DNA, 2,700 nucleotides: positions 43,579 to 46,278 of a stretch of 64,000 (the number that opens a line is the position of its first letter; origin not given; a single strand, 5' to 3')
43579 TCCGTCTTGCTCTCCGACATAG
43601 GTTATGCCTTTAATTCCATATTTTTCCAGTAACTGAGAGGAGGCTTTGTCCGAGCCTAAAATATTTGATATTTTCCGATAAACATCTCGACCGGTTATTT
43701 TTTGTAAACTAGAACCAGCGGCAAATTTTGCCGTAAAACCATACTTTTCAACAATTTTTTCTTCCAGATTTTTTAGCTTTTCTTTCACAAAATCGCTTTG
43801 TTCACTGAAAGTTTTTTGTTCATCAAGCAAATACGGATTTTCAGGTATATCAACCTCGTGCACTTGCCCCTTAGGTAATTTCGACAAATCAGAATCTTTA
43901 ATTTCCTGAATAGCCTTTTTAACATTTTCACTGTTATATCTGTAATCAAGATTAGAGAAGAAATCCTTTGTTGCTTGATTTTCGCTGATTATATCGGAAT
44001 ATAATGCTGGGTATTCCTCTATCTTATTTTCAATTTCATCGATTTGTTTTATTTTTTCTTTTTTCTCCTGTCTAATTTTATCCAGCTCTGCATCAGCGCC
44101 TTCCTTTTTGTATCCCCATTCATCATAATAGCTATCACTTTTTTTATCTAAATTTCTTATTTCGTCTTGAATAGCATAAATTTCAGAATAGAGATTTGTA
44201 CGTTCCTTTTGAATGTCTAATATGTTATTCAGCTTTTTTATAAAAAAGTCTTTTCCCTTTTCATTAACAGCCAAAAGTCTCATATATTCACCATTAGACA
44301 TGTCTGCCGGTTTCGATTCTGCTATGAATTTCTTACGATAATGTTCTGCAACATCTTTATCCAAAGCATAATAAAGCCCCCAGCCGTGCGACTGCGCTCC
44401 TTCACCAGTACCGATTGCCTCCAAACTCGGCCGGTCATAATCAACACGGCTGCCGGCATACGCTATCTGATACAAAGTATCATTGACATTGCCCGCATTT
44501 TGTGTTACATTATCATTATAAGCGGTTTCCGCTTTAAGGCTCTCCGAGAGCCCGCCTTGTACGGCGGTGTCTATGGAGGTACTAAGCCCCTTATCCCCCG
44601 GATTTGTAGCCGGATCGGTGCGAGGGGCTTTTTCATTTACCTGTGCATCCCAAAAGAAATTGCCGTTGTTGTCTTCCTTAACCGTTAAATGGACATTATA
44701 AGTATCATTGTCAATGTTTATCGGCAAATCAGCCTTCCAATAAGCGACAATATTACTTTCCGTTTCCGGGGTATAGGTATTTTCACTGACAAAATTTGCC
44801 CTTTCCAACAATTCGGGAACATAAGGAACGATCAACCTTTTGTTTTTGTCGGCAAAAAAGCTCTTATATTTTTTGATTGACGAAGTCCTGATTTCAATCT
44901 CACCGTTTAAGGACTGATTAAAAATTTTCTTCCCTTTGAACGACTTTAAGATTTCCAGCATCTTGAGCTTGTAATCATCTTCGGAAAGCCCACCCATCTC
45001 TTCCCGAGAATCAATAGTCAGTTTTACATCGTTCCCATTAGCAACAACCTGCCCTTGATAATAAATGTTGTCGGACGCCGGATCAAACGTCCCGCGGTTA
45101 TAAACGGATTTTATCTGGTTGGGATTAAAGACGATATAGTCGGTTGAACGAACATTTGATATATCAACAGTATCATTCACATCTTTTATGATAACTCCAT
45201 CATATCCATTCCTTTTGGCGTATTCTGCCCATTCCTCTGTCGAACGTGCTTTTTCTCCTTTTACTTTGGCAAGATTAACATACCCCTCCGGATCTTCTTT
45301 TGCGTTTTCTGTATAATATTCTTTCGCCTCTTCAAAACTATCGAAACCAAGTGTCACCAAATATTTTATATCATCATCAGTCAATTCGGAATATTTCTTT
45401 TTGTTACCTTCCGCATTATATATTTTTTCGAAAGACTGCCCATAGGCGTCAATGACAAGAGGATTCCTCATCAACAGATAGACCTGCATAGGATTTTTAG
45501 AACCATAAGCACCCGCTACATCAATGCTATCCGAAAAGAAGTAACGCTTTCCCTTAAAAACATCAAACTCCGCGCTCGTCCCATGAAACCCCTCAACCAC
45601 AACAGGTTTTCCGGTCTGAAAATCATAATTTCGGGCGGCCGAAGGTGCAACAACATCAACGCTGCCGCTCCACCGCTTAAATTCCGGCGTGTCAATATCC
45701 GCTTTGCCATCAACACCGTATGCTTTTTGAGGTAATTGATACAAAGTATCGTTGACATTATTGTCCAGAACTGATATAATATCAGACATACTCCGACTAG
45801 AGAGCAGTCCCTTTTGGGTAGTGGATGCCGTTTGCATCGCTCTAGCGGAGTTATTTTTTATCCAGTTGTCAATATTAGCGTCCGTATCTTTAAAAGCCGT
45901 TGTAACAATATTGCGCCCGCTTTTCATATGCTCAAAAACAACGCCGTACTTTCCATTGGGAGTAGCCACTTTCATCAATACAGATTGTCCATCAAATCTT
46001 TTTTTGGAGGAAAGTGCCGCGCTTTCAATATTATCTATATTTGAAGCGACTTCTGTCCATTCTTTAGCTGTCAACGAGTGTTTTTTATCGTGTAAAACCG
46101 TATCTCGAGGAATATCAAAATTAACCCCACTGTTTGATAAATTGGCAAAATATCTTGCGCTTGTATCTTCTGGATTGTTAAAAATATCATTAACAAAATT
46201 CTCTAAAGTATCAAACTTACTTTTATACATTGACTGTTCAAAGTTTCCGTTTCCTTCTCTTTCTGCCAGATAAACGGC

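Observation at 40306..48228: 2640-aa polyvalent protein occupying the ejected internal-virion (gp16) slot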

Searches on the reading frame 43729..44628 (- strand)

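Call 10: search_protein_families(library=pfam, proteins=[window:43729-44628:-], max_evalue=10)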
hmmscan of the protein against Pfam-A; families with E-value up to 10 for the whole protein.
window:43729-44628:- (300 aa): 8 families
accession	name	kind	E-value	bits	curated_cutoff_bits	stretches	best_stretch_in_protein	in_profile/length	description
PF17324.7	BLI1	-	0.0088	17.2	26.9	1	178-213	56-91/111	BLOC-1 interactor 1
PF04124.18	Dor1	-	0.019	14.3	23.3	1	139-219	12-92/339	Dor1-like family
PF10400.15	Vir_act_alpha_C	-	0.093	13.9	22.4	1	175-215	17-47/78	Virulence activator alpha C-term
PF09454.15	Vps23_core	-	0.17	12.4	26.8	1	144-163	14-33/64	Vps23 core domain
PF06419.17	COG6_N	-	0.21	12.2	27.4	0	187-245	33-91/114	Conserved oligomeric complex COG6, N-terminal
PF14362.11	DUF4407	-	0.25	11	31.3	1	137-247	122-222/297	Domain of unknown function (DUF4407)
PF07889.17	DUF1664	-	0.92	10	34.6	1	183-244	55-114/124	Protein of unknown function (DUF1664)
PF17675.6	APG6_N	-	2.1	9.2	45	1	132-169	65-102/132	Apg6 coiled-coil region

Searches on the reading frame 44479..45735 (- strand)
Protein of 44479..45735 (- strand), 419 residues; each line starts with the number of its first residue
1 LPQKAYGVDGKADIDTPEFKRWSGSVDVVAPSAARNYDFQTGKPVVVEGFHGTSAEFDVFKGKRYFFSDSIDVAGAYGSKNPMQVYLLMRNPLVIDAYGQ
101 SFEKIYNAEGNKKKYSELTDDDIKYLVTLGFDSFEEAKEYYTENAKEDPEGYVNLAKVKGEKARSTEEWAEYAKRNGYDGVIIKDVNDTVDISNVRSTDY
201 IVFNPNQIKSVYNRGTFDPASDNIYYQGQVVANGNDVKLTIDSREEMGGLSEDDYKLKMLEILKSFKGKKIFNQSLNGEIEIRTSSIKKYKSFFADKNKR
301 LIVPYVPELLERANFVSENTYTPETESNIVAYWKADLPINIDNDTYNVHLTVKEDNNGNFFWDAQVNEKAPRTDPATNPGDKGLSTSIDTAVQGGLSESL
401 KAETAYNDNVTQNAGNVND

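Call 73: search_dna_similar(query=window:44479-45735:-, collection=phages, mode=protein, max_evalue=0.001, max_rows=25)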
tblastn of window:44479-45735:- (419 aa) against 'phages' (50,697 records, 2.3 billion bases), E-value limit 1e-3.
Records with a match: 12; places in all: 12; records where one place covers at least 80% of the query: 0.
Best place of each record, by identity: <60% 12.
By first word of the organism name: uncultured 5; Tenacibaculum 2; Tunturiibacter 1; Octadecabacter 1; Dickeya 1; Pasteurella 1; Pseudomonas 1.
By host as written in the record: - 5; Tenacibaculum sp. 2; Tunturiibacter psychrotolerans X4BP1 1; Octadecabacter sp. strain IceBac 419 1; Dickeya solani MK10 1; Pasteurella multocida Past22 1; Pseudomonas aeruginosa ATCC 27853 1.
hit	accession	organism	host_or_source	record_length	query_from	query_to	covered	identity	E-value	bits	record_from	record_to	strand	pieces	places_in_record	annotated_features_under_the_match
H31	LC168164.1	Tenacibaculum phage pT24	Tenacibaculum sp.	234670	6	236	55%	28.3%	2e-8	63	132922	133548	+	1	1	P domain-containing (x2)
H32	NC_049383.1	Tenacibaculum phage pT24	Tenacibaculum sp.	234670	6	236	55%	28.3%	2e-8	63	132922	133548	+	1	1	P domain-containing (x2)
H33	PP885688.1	Tunturiibacter phage Tunturi_5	Tunturiibacter psychrotolerans X4BP1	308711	11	277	64%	22.9%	2e-5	53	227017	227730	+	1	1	MutT/NUDIX hydrolase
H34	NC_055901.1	uncultured phage cr130_1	Rhesus macaque feces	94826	8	231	53%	27.2%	6e-6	55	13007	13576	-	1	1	hypothetical protein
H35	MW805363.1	Octadecabacter Antarctic BD virus 1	Octadecabacter sp. strain IceBac 419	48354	27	232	49%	28.8%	2e-5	53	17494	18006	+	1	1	lysin containing a beta/gamma crystallin motif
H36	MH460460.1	Dickeya phage vB_DsoM_JA13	Dickeya solani MK10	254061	15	224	50%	28.2%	8e-6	54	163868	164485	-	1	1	hypothetical protein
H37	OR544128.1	Pasteurella phage Pmp11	Pasteurella multocida Past22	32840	14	226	51%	26.0%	2e-5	53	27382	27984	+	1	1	similar to hypothetical protein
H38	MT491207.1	Pseudomonas phage vB_PaeM_USP_18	Pseudomonas aeruginosa ATCC 27853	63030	19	226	50%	24.6%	6e-4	48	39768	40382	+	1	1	hypothetical protein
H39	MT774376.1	uncultured phage cr55_1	human feces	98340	162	260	24%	32.5%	3e-5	52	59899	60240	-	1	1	hypothetical protein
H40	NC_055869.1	uncultured phage cr55_1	human feces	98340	162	260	24%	32.5%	3e-5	52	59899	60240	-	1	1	hypothetical protein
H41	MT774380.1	uncultured phage cr1_1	human feces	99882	162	260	24%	32.5%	3e-5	52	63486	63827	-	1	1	hypothetical protein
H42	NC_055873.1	uncultured phage cr1_1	human feces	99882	162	260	24%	32.5%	3e-5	52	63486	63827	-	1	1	hypothetical protein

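Call 76: get_annotated_region(hit=H35, flank=9000)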
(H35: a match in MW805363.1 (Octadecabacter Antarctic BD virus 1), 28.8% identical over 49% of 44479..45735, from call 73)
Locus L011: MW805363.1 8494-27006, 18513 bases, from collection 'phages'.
description: Octadecabacter Antarctic BD virus 1, complete genome.
organism: Octadecabacter Antarctic BD virus 1 (NCBI taxid 2945128)
taxonomy: Viruses
host: Octadecabacter sp. strain IceBac 419; source: -; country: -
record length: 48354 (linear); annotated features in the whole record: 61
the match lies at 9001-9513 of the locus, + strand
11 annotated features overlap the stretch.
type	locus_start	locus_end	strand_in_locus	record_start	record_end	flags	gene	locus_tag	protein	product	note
CDS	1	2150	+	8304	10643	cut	-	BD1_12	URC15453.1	portal protein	gp12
CDS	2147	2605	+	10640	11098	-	-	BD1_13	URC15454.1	acetyltransferase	gp13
CDS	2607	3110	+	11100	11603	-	-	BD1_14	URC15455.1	hypothetical protein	gp14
CDS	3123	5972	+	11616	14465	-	-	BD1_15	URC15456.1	lysozyme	gp15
CDS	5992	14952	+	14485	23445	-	-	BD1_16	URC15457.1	lysin containing a beta/gamma crystallin motif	gp16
CDS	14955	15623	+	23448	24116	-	-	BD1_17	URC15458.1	tailspike protein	gp17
CDS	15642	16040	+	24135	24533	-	-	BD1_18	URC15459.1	hypothetical protein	gp18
CDS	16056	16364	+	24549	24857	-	-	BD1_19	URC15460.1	hypothetical protein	gp19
CDS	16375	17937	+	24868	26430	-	-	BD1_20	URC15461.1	hypothetical protein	gp20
CDS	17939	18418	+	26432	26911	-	-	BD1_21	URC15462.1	hypothetical protein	gp21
CDS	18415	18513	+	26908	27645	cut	-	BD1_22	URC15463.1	hypothetical protein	gp22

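Call 81: search_protein_families(library=pfam, proteins=[L011:5992-14952:+], max_evalue=0.001)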
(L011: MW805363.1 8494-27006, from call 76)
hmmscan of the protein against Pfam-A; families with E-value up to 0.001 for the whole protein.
L011:5992-14952:+ (2986 aa): 2 families
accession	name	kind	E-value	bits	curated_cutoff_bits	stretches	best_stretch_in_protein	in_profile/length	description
PF18760.7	ART-PolyVal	-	2.6e-15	57.8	31.2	1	1023-1155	1-135/140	ADP-Ribosyltransferase in polyvalent proteins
PF18834.6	LPD22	-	7.1e-05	23.4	28.6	1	55-138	10-90/97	Large polyvalent protein associated domain 22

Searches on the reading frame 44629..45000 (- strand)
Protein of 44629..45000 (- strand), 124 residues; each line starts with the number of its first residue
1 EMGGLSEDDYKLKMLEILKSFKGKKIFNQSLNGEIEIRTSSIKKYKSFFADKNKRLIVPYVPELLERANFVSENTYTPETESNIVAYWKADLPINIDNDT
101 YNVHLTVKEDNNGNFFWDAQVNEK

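Call 10: search_protein_families(library=pfam, proteins=[window:44629-45000:-], max_evalue=10)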
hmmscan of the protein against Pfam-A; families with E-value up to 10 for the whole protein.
window:44629-45000:- (124 aa): 1 family
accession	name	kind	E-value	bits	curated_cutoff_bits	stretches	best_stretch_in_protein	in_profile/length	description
PF18798.6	LPD3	-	8.1e-20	71.6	27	1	9-116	5-113/114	Large polyvalent protein-associated domain 3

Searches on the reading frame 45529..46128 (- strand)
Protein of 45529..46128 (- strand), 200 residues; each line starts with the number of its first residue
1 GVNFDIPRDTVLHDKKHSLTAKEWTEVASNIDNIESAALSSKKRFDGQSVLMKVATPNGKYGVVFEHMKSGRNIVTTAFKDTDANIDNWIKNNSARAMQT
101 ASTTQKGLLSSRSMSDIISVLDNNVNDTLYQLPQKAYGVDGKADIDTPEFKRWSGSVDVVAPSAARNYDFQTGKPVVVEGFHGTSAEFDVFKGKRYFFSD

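Call 10: search_protein_families(library=pfam, proteins=[window:45529-46128:-], max_evalue=10)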
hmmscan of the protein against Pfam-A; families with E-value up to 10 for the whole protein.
window:45529-46128:- (200 aa): 1 family
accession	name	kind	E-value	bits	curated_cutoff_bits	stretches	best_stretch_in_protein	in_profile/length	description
PF18819.6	MuF_C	-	0.12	13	27.6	1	13-99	6-97/103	Phage MuF-C-terminal domain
